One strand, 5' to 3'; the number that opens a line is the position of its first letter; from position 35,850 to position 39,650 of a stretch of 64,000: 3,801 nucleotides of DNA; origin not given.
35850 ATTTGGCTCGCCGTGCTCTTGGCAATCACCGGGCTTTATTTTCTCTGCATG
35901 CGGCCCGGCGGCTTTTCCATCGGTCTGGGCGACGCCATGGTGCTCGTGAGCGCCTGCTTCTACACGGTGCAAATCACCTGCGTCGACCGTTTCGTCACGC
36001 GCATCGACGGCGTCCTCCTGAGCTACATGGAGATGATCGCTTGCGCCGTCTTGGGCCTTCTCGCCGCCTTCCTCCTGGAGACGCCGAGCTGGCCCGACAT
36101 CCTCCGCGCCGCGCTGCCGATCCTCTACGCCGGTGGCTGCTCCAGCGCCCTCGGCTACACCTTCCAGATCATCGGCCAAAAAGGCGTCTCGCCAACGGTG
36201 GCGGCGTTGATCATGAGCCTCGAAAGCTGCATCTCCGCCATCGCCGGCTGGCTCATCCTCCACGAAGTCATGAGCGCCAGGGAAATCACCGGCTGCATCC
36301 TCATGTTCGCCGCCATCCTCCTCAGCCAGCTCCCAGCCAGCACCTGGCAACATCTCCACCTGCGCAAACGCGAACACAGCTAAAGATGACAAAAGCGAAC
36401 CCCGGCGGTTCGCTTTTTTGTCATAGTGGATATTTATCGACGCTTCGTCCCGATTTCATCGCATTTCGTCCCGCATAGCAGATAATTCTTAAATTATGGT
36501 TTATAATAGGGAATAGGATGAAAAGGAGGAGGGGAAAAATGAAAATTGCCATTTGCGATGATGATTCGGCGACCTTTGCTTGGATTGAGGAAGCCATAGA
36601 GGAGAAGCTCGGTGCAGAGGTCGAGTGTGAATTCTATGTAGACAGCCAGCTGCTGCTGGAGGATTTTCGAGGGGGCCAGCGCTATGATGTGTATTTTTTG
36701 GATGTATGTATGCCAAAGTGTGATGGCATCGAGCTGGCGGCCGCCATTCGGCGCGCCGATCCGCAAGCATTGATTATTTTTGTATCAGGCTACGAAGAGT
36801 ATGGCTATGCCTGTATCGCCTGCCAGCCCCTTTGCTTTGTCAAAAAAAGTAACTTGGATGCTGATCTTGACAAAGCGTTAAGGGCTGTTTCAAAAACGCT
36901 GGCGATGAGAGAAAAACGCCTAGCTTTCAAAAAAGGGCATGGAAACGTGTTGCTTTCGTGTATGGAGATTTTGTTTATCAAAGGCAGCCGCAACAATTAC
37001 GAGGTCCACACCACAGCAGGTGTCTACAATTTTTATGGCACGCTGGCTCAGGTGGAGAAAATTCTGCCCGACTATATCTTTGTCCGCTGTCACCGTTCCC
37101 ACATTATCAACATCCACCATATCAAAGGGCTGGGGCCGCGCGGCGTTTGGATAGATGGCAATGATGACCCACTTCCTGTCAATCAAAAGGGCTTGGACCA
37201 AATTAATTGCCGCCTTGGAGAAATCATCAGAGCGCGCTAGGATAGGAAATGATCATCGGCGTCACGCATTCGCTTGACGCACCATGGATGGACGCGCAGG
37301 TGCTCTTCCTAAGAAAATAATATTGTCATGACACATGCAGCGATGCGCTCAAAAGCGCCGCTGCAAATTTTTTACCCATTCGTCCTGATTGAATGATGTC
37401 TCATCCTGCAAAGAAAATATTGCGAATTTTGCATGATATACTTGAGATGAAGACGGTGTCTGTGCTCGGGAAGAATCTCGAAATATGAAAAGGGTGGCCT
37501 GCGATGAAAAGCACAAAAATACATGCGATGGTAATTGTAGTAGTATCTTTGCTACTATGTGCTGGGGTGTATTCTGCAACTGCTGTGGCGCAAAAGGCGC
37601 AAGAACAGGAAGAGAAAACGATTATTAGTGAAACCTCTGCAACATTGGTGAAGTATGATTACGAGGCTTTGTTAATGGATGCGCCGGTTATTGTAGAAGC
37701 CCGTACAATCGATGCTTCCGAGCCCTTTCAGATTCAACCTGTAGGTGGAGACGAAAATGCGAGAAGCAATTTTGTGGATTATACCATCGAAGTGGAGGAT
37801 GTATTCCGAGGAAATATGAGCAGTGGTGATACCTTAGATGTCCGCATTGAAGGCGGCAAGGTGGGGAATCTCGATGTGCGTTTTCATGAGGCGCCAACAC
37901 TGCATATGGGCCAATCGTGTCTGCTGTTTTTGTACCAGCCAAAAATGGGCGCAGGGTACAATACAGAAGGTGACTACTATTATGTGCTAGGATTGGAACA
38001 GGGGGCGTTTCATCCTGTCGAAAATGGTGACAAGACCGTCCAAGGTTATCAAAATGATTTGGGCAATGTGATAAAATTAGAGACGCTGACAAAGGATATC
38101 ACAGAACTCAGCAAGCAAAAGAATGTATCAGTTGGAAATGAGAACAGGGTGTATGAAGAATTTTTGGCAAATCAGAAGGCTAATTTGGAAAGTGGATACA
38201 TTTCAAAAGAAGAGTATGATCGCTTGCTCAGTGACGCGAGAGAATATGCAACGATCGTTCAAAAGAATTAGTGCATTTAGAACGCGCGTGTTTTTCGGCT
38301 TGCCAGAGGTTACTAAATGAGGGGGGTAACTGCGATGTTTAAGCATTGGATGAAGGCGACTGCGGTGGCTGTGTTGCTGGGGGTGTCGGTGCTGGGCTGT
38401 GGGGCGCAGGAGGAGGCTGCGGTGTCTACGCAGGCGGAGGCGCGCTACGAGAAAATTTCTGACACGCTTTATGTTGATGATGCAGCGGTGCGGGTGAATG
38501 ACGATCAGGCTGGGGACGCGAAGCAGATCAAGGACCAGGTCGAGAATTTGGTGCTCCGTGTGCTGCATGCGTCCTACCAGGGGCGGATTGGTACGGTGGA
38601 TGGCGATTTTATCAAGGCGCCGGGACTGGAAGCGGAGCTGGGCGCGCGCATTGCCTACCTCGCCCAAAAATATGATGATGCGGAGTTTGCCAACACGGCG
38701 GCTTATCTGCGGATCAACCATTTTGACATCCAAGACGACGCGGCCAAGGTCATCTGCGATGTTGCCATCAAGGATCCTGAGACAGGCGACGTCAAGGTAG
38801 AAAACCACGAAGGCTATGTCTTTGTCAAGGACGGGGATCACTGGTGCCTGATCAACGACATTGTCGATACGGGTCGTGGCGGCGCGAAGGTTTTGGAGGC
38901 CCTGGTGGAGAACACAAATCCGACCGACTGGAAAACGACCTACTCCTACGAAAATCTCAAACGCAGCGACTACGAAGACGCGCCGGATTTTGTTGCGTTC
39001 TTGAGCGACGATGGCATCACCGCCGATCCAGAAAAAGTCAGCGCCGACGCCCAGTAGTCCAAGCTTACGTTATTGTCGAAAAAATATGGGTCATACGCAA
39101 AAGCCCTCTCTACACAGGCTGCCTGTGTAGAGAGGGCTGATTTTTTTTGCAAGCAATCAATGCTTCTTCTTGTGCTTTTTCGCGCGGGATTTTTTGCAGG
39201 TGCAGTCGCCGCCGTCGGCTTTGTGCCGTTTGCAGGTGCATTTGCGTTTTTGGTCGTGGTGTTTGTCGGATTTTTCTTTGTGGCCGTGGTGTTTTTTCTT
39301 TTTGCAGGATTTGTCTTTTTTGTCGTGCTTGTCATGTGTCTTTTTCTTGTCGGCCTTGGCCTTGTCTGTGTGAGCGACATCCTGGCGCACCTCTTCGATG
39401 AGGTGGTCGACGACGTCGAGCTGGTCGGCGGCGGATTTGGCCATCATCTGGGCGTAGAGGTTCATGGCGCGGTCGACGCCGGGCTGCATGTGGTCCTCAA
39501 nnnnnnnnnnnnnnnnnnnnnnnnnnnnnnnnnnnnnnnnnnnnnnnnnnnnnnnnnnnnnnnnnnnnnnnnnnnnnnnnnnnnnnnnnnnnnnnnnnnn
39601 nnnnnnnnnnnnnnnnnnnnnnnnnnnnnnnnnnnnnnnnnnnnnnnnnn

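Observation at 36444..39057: Orphan LytTR response regulator with two identically spaced 9-N12-9 boxes: a compact regulon driving two unknown secreted proteins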

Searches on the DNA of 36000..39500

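Call 87: search_rna_families(source=window, start=36000, end=39500, threshold=evalue, max_evalue=1)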
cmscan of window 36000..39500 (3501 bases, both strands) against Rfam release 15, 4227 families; matches with E-value up to 1: 2.
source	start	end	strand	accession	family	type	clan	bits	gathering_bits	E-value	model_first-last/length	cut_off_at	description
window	36383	36440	-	RF02066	STnc320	Gene; sRNA;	-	21.9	50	0.71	1-55/55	no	Salmonella enterica sRNA STnc320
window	39084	39247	-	RF02225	sX6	Gene; sRNA;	-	16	40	0.38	1-342/342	no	Proteobacterial sRNA sX6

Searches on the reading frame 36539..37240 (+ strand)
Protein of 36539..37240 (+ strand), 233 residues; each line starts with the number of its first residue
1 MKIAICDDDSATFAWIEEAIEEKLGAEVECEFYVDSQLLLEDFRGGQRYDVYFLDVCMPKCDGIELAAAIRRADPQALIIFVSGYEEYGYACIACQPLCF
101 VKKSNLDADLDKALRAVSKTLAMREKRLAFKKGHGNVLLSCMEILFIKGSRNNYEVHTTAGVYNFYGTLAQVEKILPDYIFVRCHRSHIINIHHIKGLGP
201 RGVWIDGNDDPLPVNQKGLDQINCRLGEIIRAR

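Call 6: search_protein_families(library=pfam, proteins=[window:36539-37240:+], max_evalue=0.1)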
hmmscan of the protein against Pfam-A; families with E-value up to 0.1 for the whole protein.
window:36539-37240:+ (233 aa): 3 families
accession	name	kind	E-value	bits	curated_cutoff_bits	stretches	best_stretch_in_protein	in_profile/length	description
PF04397.21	LytTR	-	1.1e-15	58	22.6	1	137-201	4-68/98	LytTr DNA-binding domain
PF00072.30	Response_reg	-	4.1e-13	49.9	30.2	1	3-110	1-106/111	Response regulator receiver domain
PF01282.25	Ribosomal_S24e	-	0.028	15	24.5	1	143-184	46-87/95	Ribosomal protein S24e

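Call 8: search_protein_families(library=ncbifam, proteins=[window:36539-37240:+], max_evalue=1)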
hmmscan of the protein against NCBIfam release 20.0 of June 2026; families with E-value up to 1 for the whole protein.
window:36539-37240:+ (233 aa): 50 families (the best 25 are shown)
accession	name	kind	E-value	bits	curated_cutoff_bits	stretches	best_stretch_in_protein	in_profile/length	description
NF046049.1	quorum_RR_AgrA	equivalog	3.1e-14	53.1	400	1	1-197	1-212/238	quorum-sensing response regulator AgrA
NF010684.1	PRK14084.1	equivalog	2.8e-12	46.9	375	2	139-197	161-219/254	response regulator transcription factor LytR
NF008677.0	PRK11697.1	equivalog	5.4e-11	42.3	246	1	3-197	4-202/238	two-component system response regulator BtsR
NF051850.1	RespRegRprY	equivalog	7.6e-10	38.6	370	1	1-83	5-83/234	response regulator transcription factor RprY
NF046022.1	RespRegCpdRBruc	equivalog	1.2e-07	31.7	180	1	2-85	3-82/120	cell cycle two-component system response regulator CpdR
TIGR01818.1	ntrC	equivalog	1.2e-06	27.6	558.6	1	3-129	1-122/463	nitrogen regulation protein NR(I)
NF009206.0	PRK12555.1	subfamily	5.5e-06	25.6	342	1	1-86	1-84/340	chemotaxis-specific protein-glutamate methyltransferase CheB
NF008469.0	PRK11361.1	equivalog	1.2e-05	24.2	714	1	2-124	6-123/461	acetoacetate metabolism transcriptional regulator AtoC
NF008176.1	PRK10923.1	equivalog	1.6e-05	23.7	620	1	3-122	6-120/469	nitrogen regulation protein NR(I)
NF041367.1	CheY_Halo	equivalog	2e-05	24.9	200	1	8-83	6-77/114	chemotaxis protein CheY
NF046020.1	HisKinCckABruc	equivalog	2.1e-05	22.6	1000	1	48-89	795-836/868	cell cycle histidine kinase CckA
NF001965.0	PRK00742.1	subfamily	3.8e-05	23.1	293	1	2-91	5-92/357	chemotaxis-specific protein-glutamate methyltransferase CheB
NF040749.1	tetrathio_RR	equivalog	4.1e-05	23.4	290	1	4-114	3-111/191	tetrathionate respiration response regulator TtrR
NF010076.0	PRK13557.1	subfamily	5.9e-05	21.7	631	1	8-116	422-531/540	histidine kinase famiy protein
NF047793.1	ResRegPgtA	equivalog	6.7e-05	21.9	650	1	51-132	52-132/414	two-component system response regulator PgtA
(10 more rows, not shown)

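Call 16: find_related_loci(query=window:36539-37240:+, collection=genome_contigs, flank=4000)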
Query window:36539-37240:+ (233 aa) in genome_contigs; peptide patterns used: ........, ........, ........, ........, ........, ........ (x = any residue, [..] = any of these).
600 stretches matched a pattern (row limit reached: there are more); 536 encode a relative of the query (tblastn E <= 1e-3); the best 80 are kept; 80 distinct loci.
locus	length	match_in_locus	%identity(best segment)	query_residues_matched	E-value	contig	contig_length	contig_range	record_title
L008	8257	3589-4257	32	1-222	2e-34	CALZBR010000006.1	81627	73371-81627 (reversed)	MAG: uncultured Lachnospiraceae bacterium isolate SRR14474045_bin.28_metaWRAP_v1.3_MAG genome assembly, contig: ERZ94240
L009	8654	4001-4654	33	1-217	9e-33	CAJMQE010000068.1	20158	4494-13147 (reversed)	TPA_asm: uncultured bacterium isolate SRR7721891-bin.10 genome assembly, contig: NODE_603_length_20158_cov_32.797244, wh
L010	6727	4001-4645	30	1-218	5e-30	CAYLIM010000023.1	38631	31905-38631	MAG TPA_asm: uncultured Acetatifactor sp. isolate SRP199465_co2_414 genome assembly, contig: NODE_2395_length_38631_cov_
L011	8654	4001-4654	28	1-216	4e-29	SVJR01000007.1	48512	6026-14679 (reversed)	MAG: Oscillospiraceae bacterium isolate SIG440 NODE_16628_length_48512_cov_1.829844, whole genome shotgun sequence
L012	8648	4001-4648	28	1-216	1e-28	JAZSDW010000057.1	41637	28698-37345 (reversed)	MAG: Clostridia bacterium isolate T1900044595_TS20190061.MAGScoT_cleanbin_000012 SGB_658_k141_401947, whole genome shotg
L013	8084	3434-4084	30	1-216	2e-28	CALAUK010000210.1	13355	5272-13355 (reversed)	MAG TPA_asm: uncultured Clostridia bacterium isolate SRR6425766_bin.96_CONCOCT_v1.1_MAG genome assembly, contig: ERZ1767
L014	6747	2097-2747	29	1-217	1e-28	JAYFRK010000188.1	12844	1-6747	MAG: Clostridium sp. isolate CA_81 c_CA_000000052438, whole genome shotgun sequence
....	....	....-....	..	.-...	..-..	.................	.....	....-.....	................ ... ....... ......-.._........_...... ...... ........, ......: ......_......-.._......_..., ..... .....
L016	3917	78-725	27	1-221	7e-27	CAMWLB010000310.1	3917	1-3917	MAG TPA_asm: uncultured Lachnospiraceae bacterium isolate SRR14411331_bin.1_metawrap_v1.3_MAG genome assembly, contig: N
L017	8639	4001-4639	28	1-217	2e-26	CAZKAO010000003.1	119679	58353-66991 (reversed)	MAG TPA_asm: uncultured Acetatifactor sp. isolate SRP199465_co2_454 genome assembly, contig: NODE_179_length_119679_cov_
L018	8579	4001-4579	30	1-196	2e-26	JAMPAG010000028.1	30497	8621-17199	MAG: bacterium isolate NALB_7813_21 Scaffold_#28__SCF_028___30497_bp, whole genome shotgun sequence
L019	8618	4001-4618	29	1-201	5e-26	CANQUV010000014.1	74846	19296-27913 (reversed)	MAG: uncultured Clostridia bacterium isolate Lapin-030__bin60 genome assembly, contig: Lapin-030__NODE_490_length_74846_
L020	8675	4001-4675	29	1-223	8e-26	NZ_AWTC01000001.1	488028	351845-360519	Sporolactobacillus laevolacticus DSM 442 Contig001, whole genome shotgun sequence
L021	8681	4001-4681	29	1-223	5e-26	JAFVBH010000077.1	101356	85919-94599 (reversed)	MAG: Clostridia bacterium isolate RGIG5014 Roe_deer_Rumen-5__c514221, whole genome shotgun sequence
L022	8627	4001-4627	27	1-210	6e-26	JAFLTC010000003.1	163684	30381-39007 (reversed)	MAG: Lachnospiraceae bacterium isolate HAN043 Seq3, whole genome shotgun sequence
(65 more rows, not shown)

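Call 19: find_homologous_proteins(query=window:36539-37240:+, max_evalue=1e-20)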
Query window:36539-37240:+ (233 aa): 1 proteins with E <= 1e-20 among 340 candidates.
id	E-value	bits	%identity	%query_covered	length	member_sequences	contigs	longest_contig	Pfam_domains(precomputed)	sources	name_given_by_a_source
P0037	6.7e-157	538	100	100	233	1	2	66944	PF04397.22,PF00072.31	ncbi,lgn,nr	ncbi:MAG: LytTR family DNA-binding domain-containing protein [Peptococcaceae bacterium]|nr:LytTR fam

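Call 71: find_related_loci(query=window:36539-37240:+, collection=metagenome_contigs, flank=3000)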
Query window:36539-37240:+ (233 aa) in metagenome_contigs; peptide patterns used: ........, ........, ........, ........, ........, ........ (x = any residue, [..] = any of these).
600 stretches matched a pattern (row limit reached: there are more); 504 encode a relative of the query (tblastn E <= 1e-3); the best 80 are kept; 80 distinct loci.
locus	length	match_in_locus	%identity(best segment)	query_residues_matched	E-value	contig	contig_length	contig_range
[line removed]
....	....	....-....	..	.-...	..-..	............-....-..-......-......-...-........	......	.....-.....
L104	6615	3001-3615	33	1-199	5e-31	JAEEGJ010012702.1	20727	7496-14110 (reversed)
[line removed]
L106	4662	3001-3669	28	1-222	5e-28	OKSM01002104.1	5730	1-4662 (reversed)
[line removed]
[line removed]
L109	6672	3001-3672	27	1-223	4e-26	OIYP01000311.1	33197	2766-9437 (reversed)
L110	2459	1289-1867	30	1-196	4e-26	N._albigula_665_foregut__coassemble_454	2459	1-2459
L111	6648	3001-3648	26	1-221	9e-26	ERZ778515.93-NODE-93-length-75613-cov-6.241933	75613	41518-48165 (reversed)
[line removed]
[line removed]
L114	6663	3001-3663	29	1-222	2e-24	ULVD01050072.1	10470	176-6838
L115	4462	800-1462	29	1-222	2e-24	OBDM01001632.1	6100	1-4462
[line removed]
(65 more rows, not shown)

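Call 85: search_solved_structures(query=window:36539-37240:+, max_evalue=0.001, show_alignments=2)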
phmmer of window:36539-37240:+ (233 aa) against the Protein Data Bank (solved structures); distinct sequences matched with E-value up to 0.001: 16.
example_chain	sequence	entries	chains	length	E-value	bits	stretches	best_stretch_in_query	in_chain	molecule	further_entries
6swf_A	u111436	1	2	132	6.6e-07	31.9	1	2-95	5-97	Two-component response regulator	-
6swb_A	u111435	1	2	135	7.3e-07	31.8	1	2-95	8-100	Two-component response regulator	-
3d6w_A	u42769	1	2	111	4.6e-06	29.1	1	155-201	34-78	Methyl-accepting/DNA response regulator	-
3a0u_A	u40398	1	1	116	5.6e-06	28.9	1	3-108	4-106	Response regulator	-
3a0r_B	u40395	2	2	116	5.6e-06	28.9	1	3-108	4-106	Response regulator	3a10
3cu5_A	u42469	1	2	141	8e-06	28.4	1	50-125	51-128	Two component transcriptional regulator, AraC family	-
3bs1_A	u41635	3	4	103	4.9e-05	25.8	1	128-200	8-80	Accessory gene regulator protein A | Accessory gene regulator A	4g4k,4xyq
4xqq_A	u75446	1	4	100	5e-05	25.8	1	128-200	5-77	Accessory gene regulator A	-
4xqj_A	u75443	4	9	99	5.2e-05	25.7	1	128-200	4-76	Accessory gene regulator A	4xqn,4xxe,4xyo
6m8o_A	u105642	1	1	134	0.00016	24.1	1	47-122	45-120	DNA-binding response regulator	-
1dc7_A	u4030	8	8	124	0.00021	23.7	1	5-121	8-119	NITROGEN REGULATION PROTEIN | NITROGEN REGULATION PROTEIN NR(I) | NTRC RECEIVER DOMAIN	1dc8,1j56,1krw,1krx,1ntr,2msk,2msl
4cbv_A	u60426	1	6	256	0.00022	23.7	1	50-206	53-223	COME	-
3jte_A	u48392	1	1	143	0.00059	22.2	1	3-134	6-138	Response regulator receiver protein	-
8pdc_A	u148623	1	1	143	0.00072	22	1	37-89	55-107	histidine kinase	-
6swl_A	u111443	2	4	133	0.00076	21.9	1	36-115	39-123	Two-component response regulator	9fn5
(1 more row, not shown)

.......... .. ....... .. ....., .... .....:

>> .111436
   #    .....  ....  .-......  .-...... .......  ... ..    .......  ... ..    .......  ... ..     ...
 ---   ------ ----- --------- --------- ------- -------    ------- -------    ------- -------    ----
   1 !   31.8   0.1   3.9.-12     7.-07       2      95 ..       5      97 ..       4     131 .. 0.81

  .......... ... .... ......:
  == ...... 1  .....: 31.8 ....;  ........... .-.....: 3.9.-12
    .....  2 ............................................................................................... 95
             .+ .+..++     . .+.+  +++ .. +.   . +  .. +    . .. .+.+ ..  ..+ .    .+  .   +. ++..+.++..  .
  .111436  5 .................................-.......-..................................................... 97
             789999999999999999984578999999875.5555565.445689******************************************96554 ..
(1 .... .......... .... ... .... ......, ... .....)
